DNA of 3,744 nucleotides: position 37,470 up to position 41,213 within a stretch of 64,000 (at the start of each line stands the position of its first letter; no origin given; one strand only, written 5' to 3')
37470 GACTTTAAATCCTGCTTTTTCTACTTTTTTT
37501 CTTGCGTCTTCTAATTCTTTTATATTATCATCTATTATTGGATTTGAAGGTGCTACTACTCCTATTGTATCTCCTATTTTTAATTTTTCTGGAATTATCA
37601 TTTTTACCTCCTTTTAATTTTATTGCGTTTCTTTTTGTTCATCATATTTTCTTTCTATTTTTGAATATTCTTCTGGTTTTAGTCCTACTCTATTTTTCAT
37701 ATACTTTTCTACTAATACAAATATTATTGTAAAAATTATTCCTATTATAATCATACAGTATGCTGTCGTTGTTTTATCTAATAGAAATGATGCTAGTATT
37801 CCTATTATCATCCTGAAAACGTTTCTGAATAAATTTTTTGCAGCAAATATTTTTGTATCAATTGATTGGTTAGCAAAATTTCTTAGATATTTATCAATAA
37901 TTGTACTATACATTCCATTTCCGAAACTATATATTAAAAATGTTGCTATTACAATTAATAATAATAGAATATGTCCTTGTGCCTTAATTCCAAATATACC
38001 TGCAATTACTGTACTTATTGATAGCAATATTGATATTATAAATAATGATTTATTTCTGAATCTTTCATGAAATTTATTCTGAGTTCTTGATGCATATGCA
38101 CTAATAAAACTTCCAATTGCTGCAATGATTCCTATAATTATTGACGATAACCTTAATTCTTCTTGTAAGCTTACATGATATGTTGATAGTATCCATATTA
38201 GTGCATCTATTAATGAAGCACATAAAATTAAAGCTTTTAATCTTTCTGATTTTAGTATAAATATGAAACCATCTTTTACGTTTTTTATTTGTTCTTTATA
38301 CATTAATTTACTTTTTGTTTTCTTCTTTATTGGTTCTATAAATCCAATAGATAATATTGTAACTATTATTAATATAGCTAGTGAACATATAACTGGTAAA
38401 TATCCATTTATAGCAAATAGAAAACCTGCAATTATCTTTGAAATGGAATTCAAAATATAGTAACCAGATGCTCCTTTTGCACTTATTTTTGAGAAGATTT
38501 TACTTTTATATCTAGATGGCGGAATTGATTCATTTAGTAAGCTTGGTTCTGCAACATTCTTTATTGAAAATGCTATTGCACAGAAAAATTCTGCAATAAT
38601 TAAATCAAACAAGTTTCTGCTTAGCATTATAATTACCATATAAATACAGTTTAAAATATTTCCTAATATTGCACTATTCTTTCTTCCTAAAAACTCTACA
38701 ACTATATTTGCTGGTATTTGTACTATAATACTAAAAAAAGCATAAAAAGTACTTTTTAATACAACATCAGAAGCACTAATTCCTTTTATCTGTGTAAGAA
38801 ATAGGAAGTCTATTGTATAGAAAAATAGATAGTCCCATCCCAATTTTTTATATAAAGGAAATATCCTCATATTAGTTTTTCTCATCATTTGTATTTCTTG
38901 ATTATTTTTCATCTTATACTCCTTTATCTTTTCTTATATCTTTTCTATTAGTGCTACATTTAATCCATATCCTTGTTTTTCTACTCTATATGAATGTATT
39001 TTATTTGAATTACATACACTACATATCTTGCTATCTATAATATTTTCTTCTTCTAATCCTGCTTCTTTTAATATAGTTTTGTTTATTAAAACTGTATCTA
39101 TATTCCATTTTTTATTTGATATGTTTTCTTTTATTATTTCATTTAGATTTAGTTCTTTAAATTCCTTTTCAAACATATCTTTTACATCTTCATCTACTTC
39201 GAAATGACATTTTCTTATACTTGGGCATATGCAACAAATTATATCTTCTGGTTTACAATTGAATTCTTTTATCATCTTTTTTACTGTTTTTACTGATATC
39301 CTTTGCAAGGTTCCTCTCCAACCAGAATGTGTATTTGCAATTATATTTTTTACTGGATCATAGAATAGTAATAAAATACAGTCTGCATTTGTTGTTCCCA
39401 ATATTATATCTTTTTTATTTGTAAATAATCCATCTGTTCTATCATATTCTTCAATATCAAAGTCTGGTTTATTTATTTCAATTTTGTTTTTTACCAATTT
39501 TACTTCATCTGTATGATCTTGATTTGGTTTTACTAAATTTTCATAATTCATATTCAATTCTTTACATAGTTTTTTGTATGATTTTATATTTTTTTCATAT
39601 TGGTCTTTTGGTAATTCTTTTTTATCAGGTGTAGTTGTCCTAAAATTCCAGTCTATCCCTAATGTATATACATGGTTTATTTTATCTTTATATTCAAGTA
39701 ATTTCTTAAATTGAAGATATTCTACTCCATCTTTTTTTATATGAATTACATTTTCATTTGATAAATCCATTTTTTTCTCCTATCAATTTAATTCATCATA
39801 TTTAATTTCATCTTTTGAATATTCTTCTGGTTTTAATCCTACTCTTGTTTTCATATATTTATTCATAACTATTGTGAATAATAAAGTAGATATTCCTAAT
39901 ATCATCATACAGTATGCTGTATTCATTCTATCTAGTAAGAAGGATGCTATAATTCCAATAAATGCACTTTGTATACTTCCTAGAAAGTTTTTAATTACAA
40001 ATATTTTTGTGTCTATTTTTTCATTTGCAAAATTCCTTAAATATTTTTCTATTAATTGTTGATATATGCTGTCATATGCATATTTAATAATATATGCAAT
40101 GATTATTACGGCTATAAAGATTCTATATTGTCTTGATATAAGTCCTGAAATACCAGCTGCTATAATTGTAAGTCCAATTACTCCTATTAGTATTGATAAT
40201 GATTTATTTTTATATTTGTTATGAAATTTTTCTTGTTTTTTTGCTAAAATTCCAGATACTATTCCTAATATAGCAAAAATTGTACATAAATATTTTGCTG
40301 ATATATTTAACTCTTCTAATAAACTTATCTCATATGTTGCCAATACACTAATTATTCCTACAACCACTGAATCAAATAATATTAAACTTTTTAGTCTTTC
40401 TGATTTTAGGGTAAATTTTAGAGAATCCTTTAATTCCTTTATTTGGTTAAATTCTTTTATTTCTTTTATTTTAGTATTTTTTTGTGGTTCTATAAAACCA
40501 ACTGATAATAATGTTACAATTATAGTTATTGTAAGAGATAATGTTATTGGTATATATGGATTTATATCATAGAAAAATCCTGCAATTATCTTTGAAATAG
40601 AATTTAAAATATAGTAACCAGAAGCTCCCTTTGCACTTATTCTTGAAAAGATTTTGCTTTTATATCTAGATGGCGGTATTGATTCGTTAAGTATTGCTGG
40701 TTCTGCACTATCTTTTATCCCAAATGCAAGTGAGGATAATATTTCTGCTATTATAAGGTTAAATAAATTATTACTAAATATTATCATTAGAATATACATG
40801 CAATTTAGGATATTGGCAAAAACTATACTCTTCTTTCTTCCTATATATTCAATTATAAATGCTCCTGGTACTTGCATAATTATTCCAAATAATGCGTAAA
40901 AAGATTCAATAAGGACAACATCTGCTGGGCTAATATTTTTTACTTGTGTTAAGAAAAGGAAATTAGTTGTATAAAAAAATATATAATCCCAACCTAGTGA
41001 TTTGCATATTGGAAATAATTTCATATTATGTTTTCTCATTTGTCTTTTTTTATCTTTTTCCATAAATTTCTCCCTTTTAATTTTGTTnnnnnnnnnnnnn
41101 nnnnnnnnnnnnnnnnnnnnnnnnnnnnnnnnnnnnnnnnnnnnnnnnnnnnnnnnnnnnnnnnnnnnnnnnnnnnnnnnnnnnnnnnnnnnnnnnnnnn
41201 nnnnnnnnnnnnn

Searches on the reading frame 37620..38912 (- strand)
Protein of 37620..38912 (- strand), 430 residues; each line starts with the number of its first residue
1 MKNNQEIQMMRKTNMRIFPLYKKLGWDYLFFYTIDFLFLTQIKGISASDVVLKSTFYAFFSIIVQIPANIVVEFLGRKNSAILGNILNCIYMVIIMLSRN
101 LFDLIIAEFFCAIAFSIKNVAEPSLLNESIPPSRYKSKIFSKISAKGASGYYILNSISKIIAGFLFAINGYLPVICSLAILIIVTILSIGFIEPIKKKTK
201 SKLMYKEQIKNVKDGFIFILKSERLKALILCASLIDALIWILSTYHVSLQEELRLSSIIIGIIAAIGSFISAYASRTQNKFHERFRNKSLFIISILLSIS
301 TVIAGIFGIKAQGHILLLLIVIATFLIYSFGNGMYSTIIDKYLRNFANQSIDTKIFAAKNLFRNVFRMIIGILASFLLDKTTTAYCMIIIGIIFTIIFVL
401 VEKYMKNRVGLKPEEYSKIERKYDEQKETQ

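Call 58: search_protein_families(library=pfam, proteins=[window:37620-38912:-], max_evalue=0.0001)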
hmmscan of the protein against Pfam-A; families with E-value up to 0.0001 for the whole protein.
window:37620-38912:- (430 aa): 2 families
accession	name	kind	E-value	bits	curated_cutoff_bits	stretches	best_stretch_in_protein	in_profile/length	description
PF07690.21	MFS_1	-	2.1e-23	83.3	33.4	2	31-343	16-323/347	Major Facilitator Superfamily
PF12832.13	MFS_1_like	-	2e-05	24.3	25.2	1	43-301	29-290/373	MFS_1 like family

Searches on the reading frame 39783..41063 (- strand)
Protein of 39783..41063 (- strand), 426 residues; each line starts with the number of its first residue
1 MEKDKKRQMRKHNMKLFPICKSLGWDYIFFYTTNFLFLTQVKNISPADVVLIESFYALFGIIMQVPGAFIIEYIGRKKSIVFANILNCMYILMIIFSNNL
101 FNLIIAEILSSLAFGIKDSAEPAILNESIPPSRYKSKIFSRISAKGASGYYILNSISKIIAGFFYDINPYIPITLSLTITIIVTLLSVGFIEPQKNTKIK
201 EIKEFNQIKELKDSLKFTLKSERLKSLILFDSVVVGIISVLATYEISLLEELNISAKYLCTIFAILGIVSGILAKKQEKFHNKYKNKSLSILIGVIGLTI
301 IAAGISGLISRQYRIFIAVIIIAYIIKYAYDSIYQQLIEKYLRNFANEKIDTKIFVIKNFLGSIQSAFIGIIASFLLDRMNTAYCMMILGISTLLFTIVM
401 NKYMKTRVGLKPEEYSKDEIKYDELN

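Call 58: search_protein_families(library=pfam, proteins=[window:39783-41063:-], max_evalue=0.0001)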
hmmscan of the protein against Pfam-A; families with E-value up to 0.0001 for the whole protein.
window:39783-41063:- (426 aa): 1 family
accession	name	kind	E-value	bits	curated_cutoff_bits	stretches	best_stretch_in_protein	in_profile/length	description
PF07690.21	MFS_1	-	4.1e-20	72.4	33.4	1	33-323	18-304/347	Major Facilitator Superfamily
